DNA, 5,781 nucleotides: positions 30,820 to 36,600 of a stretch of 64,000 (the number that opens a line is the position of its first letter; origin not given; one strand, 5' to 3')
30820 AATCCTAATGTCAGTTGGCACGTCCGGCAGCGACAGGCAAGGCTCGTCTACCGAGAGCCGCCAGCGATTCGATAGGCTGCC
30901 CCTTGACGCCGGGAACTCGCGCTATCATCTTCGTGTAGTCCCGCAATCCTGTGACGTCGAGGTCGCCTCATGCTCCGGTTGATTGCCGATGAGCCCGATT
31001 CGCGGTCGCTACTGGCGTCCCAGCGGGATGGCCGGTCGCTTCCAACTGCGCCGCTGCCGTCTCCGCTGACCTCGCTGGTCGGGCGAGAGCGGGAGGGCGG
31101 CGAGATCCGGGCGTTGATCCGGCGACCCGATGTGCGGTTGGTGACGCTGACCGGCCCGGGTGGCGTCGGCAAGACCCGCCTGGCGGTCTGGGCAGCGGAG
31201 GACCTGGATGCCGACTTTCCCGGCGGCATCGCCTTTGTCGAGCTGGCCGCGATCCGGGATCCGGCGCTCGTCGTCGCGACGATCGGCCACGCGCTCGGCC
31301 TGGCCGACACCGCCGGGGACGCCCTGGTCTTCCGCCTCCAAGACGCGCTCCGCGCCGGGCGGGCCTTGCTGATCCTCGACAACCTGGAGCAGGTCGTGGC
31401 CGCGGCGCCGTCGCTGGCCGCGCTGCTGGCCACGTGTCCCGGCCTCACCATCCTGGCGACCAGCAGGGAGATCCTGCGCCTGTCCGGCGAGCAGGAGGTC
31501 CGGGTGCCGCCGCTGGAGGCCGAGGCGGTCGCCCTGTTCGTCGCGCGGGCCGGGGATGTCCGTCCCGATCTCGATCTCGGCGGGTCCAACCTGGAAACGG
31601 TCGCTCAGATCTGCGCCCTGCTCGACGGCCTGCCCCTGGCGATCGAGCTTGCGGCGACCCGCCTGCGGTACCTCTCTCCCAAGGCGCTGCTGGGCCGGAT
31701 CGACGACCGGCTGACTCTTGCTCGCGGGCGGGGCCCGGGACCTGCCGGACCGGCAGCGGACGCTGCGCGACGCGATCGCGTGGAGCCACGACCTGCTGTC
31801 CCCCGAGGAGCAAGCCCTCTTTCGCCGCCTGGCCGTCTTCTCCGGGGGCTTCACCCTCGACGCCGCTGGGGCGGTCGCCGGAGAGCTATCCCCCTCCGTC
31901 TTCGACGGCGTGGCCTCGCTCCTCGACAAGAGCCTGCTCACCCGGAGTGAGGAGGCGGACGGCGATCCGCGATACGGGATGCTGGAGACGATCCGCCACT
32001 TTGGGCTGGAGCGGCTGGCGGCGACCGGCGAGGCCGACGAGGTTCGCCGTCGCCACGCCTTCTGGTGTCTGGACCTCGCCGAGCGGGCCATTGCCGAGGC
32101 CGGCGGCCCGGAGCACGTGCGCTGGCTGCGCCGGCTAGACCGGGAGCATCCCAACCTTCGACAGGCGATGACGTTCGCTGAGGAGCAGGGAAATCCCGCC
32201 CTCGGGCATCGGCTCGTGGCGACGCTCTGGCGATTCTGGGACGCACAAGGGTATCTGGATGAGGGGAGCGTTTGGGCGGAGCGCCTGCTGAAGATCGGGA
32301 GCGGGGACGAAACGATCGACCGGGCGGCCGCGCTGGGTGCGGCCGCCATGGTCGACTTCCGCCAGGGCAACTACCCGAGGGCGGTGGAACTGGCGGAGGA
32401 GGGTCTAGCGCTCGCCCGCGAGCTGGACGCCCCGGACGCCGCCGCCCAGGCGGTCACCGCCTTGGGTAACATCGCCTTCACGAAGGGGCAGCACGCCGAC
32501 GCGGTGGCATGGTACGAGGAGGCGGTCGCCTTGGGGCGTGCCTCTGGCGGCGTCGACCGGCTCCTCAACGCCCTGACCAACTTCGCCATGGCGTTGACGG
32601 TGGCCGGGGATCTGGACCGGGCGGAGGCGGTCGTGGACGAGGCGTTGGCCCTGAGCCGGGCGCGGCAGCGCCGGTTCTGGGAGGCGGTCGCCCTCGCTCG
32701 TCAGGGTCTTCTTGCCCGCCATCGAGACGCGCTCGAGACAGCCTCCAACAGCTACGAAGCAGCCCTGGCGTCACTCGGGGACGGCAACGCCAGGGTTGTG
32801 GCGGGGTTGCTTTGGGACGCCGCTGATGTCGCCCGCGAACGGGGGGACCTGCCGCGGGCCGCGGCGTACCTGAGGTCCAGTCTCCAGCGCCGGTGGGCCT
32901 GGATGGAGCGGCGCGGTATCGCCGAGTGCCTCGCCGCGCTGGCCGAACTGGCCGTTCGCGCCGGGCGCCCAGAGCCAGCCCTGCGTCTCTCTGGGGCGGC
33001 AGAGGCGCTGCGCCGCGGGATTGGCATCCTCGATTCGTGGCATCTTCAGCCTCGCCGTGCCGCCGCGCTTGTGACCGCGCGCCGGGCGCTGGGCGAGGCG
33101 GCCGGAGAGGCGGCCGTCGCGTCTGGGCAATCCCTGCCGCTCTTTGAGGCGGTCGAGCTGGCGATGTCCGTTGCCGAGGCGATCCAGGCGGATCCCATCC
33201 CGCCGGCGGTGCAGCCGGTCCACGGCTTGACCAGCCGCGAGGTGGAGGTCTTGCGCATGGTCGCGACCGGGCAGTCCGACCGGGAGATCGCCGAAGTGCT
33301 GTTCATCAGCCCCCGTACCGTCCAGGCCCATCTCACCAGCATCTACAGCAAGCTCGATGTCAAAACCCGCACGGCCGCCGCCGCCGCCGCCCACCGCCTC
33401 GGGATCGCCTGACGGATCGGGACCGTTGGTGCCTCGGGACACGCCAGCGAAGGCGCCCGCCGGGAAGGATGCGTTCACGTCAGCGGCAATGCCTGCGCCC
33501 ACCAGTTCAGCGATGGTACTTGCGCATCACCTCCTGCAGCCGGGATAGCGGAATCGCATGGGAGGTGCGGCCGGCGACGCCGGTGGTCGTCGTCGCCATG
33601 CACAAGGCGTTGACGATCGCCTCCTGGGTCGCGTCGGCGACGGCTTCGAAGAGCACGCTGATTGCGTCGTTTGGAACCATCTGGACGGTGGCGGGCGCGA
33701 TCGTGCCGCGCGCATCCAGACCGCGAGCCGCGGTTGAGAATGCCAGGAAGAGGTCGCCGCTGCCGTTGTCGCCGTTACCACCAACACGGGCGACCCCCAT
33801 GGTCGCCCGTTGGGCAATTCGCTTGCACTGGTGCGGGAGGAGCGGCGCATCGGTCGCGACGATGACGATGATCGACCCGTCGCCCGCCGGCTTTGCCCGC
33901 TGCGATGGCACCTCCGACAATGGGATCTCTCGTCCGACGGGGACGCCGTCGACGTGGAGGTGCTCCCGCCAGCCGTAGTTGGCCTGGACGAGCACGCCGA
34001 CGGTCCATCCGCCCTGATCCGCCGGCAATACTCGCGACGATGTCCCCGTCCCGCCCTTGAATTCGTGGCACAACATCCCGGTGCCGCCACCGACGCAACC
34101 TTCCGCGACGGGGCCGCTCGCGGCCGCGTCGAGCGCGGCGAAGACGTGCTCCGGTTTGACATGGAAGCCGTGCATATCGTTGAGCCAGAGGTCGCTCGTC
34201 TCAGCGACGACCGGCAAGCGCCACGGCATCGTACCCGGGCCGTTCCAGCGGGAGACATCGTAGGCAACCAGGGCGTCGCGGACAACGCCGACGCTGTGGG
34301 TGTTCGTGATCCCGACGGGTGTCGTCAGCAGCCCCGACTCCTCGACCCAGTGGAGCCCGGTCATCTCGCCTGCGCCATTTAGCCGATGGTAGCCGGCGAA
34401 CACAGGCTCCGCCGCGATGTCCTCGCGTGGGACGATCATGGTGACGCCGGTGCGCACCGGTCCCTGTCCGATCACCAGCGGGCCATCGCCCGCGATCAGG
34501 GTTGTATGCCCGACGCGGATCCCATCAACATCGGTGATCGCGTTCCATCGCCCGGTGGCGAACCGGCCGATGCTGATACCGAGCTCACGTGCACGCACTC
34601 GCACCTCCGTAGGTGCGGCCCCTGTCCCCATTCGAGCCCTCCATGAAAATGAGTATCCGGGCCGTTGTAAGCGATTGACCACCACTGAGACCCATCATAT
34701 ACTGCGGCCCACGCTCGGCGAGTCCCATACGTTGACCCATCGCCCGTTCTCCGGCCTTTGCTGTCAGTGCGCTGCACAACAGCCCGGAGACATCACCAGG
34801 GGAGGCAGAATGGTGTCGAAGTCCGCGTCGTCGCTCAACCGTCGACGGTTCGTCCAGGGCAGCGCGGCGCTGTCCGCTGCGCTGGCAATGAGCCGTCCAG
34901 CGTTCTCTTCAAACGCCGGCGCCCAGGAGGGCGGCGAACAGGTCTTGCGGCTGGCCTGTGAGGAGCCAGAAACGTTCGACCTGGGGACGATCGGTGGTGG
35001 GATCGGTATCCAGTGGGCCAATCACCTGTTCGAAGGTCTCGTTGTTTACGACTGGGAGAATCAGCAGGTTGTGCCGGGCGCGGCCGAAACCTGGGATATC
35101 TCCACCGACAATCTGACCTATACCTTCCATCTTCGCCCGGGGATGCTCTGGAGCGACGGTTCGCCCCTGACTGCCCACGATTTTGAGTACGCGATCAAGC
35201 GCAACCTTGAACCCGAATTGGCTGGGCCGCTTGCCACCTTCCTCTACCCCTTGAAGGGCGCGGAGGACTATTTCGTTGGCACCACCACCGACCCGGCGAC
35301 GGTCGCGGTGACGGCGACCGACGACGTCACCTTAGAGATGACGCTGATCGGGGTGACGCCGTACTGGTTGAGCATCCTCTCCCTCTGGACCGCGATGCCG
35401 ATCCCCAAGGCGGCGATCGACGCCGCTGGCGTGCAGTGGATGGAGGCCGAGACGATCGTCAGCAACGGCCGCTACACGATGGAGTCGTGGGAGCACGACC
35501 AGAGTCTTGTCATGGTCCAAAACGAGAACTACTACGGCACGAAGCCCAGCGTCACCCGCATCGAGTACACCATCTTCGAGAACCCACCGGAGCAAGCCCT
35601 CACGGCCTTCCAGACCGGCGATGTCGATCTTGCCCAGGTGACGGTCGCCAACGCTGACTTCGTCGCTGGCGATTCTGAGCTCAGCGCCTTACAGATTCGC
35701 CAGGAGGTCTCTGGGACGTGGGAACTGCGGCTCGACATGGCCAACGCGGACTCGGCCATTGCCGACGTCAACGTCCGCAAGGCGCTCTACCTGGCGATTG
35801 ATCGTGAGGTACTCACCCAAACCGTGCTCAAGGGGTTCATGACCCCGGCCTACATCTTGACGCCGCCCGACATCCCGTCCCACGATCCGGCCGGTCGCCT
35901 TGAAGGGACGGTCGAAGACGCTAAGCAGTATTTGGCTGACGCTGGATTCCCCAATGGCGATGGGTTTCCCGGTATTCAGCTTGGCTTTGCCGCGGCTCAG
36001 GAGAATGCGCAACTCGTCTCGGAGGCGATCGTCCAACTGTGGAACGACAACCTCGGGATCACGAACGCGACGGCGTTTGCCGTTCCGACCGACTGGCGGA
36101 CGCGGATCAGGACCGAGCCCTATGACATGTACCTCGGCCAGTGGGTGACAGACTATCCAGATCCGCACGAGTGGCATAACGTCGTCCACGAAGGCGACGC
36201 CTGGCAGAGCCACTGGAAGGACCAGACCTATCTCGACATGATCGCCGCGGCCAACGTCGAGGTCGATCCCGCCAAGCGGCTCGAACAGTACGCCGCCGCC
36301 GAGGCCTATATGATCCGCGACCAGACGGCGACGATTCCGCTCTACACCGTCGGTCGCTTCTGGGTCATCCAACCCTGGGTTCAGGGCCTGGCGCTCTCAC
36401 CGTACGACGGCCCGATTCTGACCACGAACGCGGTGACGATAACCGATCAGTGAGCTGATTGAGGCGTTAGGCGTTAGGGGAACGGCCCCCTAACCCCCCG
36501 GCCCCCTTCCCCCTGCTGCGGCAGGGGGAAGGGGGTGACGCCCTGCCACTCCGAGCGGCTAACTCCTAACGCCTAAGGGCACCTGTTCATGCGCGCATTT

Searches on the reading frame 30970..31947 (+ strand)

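Call 22: search_protein_families(library=pfam, proteins=[window:30970-31947:+], max_evalue=0.01)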
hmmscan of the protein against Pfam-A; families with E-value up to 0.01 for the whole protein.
window:30970-31947:+ (326 aa): 4 families
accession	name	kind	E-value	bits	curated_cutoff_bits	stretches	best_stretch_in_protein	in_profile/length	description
PF00931.28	NB-ARC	-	6e-08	32.7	23.5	1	48-229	11-202/248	NB-ARC domain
PF13401.12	AAA_22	-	1.1e-07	32.7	27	1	56-152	6-104/130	AAA domain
PF13191.12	AAA_16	-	5.5e-06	27.4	32.6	1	36-127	2-124/167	AAA ATPase domain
PF05729.18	NACHT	-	0.00054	20.3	26.7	1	56-191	1-160/167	NACHT domain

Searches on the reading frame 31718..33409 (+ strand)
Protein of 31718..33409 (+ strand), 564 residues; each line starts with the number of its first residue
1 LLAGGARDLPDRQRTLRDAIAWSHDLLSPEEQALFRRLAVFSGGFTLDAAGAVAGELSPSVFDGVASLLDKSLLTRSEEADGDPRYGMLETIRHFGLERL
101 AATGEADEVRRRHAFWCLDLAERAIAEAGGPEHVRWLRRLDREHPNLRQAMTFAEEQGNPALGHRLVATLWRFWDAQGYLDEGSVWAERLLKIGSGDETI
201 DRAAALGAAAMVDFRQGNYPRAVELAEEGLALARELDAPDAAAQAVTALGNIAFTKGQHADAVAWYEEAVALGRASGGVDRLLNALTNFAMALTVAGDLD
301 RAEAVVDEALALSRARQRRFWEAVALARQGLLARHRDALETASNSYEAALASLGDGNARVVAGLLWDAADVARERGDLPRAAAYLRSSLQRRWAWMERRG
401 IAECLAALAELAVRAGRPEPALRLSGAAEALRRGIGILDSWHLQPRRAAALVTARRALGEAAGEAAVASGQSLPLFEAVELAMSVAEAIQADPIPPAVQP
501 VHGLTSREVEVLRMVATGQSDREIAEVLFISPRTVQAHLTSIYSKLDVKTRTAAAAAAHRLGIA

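Call 22: search_protein_families(library=pfam, proteins=[window:31718-33409:+], max_evalue=0.01)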
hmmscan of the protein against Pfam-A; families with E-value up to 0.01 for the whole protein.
window:31718-33409:+ (564 aa): 11 families
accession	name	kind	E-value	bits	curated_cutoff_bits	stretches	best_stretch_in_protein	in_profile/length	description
PF00196.25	GerE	-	1e-18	67.2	23.5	1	504-556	3-55/57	Bacterial regulatory proteins, luxR family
PF13424.12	TPR_12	-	5.3e-17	62.2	30.1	3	201-272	1-74/77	Tetratricopeptide repeat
PF17874.7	TPR_MalT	-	9.6e-17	61.7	45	2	285-452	42-211/336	MalT-like TPR region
PF13374.12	TPR_10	-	8.9e-09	35.5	27.5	1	203-236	2-35/42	Tetratricopeptide repeat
PF07719.23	TPR_2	-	3.1e-08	33.5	27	1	247-272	5-30/34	Tetratricopeptide repeat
PF13432.12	TPR_16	-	2.3e-05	25.2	32.7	1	209-273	3-61/65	Tetratricopeptide repeat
PF00515.34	TPR_1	-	3.1e-05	24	27.8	0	248-272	6-30/34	Tetratricopeptide repeat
PF13384.12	HTH_23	-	7.4e-05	22.9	24.6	1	509-536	8-35/50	Homeodomain-like domain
PF13181.12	TPR_8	-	0.00049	20.5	25.7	0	243-271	1-29/34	Tetratricopeptide repeat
PF13414.12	TPR_11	-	0.0025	17.9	26.8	0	250-272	1-23/42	TPR repeat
PF23558.1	TPR_P4H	-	0.0042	17.6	27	0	186-233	23-72/91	Prolyl 4-hydroxylase peptide-substrate-binding domain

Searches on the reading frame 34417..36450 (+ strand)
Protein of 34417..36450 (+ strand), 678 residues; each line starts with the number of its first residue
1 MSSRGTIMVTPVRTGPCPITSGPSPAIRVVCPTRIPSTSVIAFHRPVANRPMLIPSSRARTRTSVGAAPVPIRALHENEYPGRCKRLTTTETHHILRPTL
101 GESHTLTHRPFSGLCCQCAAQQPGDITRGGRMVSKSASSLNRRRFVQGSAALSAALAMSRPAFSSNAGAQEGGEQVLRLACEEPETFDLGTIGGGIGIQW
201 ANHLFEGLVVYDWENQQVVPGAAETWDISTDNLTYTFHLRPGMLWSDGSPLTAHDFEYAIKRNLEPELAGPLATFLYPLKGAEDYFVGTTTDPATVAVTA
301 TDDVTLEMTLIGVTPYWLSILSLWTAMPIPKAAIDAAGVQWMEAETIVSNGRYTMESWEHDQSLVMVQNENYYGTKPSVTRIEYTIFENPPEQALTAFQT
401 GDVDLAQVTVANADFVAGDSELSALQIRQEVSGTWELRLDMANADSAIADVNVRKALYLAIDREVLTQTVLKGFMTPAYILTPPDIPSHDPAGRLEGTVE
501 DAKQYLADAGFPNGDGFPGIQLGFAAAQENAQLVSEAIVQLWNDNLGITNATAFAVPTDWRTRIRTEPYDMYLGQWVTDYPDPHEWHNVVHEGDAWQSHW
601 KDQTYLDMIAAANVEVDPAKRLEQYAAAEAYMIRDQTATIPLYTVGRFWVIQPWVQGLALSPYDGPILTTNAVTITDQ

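Call 41: search_protein_families(library=pfam, proteins=[window:34417-36450:+], max_evalue=0.001)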
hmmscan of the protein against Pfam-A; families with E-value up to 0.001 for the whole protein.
window:34417-36450:+ (678 aa): 1 family
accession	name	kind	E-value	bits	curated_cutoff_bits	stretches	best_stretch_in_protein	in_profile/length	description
PF00496.27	SBP_bac_5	-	1.3e-73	248.7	32.4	1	217-585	1-355/368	Bacterial extracellular solute-binding proteins, family 5 Middle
